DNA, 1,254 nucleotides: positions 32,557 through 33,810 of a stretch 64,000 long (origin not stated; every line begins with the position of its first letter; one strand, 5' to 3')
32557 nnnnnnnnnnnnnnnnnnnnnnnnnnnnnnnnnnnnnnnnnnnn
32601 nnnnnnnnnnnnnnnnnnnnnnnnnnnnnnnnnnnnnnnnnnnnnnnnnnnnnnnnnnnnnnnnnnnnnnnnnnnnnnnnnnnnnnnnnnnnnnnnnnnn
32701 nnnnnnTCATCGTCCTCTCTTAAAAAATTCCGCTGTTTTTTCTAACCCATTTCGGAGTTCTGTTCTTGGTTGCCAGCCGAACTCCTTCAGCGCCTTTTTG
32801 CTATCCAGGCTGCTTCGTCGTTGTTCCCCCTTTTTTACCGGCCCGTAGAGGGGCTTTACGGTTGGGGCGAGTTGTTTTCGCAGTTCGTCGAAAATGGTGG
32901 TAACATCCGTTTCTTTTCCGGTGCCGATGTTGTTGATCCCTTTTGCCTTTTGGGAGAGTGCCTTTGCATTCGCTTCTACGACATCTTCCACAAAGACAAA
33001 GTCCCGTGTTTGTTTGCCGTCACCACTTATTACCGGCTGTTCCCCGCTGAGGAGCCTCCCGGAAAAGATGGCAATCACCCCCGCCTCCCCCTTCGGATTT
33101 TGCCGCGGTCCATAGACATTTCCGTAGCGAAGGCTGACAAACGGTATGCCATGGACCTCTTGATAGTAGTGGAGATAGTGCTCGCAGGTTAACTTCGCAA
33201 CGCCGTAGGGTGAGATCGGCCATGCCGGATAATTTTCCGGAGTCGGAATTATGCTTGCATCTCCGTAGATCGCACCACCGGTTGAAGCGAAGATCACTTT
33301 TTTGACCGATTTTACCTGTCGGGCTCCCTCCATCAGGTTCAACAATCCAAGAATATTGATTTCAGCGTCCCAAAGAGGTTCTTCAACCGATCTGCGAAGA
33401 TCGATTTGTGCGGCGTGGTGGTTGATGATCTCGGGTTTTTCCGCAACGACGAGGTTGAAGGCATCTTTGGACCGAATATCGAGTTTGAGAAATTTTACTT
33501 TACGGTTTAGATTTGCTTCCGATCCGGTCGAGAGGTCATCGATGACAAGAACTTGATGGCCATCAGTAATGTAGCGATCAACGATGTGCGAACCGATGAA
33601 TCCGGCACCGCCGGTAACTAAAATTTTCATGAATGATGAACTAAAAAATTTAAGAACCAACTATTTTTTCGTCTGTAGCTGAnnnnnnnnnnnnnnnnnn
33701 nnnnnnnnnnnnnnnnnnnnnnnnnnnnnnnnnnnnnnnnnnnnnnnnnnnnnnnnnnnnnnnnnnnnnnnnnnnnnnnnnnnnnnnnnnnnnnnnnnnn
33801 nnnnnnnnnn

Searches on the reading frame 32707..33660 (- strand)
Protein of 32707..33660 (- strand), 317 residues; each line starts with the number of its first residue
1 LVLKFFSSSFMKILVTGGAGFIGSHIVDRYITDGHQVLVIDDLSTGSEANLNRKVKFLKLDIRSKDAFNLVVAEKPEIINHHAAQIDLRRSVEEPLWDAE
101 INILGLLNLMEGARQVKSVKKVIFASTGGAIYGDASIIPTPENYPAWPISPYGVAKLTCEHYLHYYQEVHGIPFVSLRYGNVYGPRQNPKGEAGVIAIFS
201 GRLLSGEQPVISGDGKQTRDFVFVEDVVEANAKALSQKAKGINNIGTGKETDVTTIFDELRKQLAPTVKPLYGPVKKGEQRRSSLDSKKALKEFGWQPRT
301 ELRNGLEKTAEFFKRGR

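Call 8: search_protein_families(library=pfam, proteins=[window:32707-33660:-])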
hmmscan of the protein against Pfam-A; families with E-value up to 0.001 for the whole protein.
window:32707-33660:- (317 aa): 7 families
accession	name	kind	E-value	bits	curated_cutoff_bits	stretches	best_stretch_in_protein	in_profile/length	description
PF01370.27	Epimerase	-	2.5e-58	197.8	20.9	1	13-246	1-240/240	NAD dependent epimerase/dehydratase family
PF16363.11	GDP_Man_Dehyd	-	4.9e-53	181.2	27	1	14-309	1-332/332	GDP-mannose 4,6 dehydratase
PF01073.25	3Beta_HSD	-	4.1e-15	56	22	1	14-234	1-228/280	3-beta hydroxysteroid dehydrogenase/isomerase family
PF02719.21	Polysacc_synt_2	-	2.5e-13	50.3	20.2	1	13-241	1-223/293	Polysaccharide biosynthesis protein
PF04321.23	RmlD_sub_bind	-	2.7e-10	40.3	27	1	11-190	1-155/287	RmlD substrate binding domain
PF07993.18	NAD_binding_4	-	5.9e-10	39.2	20.1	1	72-229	85-256/258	Male sterility protein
PF00106.31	adh_short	-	0.00026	21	26.6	1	13-74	3-70/195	short chain dehydrogenase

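Call 53: search_protein_families(library=ncbifam, proteins=[window:32707-33630:-])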
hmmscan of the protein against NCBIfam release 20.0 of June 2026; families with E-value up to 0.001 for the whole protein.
window:32707-33630:- (307 aa): 40 families (the best 25 are shown)
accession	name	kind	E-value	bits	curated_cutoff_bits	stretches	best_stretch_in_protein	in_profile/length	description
TIGR01179.1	galE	equivalog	3.2e-46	157.7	262.3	2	2-177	1-181/332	UDP-glucose 4-epimerase GalE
TIGR01181.1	dTDP_gluc_dehyt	equivalog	1.9e-45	155.3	365.1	1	2-304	1-312/321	dTDP-glucose 4,6-dehydratase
TIGR04180.1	EDH_00030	hypoth_equivalog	1.1e-35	123.1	475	1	3-289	1-295/297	NAD-dependent 4,6-dehydratase LegB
TIGR02197.1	heptose_epim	equivalog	2.7e-33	115.5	274.6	1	3-255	1-261/316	ADP-glyceromanno-heptose 6-epimerase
NF011728.1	PRK15181.1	equivalog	1.1e-30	106.8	760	1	3-303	18-337/348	Vi polysaccharide biosynthesis UDP-N-acetylglucosaminuronic acid C-4 epimerase TviC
NF007490.0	PRK10084.1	subfamily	2.6e-29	102.4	649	1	1-303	1-334/361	dTDP-glucose 4,6-dehydratase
NF007956.0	PRK10675.1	subfamily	9.7e-27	94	394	1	1-295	1-321/338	UDP-glucose 4-epimerase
NF007582.0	PRK10217.1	equivalog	2e-26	92.9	698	1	2-303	3-331/355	dTDP-glucose 4,6-dehydratase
NF008360.0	PRK11150.1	equivalog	4.8e-22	78.6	452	2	113-245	112-245/310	ADP-glyceromanno-heptose 6-epimerase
TIGR02622.1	CDP_4_6_dhtase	equivalog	1.1e-16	60.9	278.45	1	2-174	6-193/352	CDP-glucose 4,6-dehydratase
NF043036.1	ErythonDh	equivalog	3.3e-16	59.4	325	1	1-157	1-164/321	D-erythronate dehydrogenase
TIGR01472.1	gmd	equivalog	2.5e-15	56.6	415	1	58-248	70-262/342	GDP-mannose 4,6-dehydratase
NF047922.1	GDPFucSynFcl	equivalog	5.3e-14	52.4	500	1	2-303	4-301/308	GDP-L-fucose synthase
NF058621.1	DiazavRedAvaA7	equivalog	9.3e-14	51.7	400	1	1-245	1-239/304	3-diazoavenalumate denitrifying reductase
NF008872.0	PRK11908.1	equivalog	2.4e-13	49.8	294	1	1-240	2-256/349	bifunctional UDP-4-keto-pentose/UDP-xylose synthase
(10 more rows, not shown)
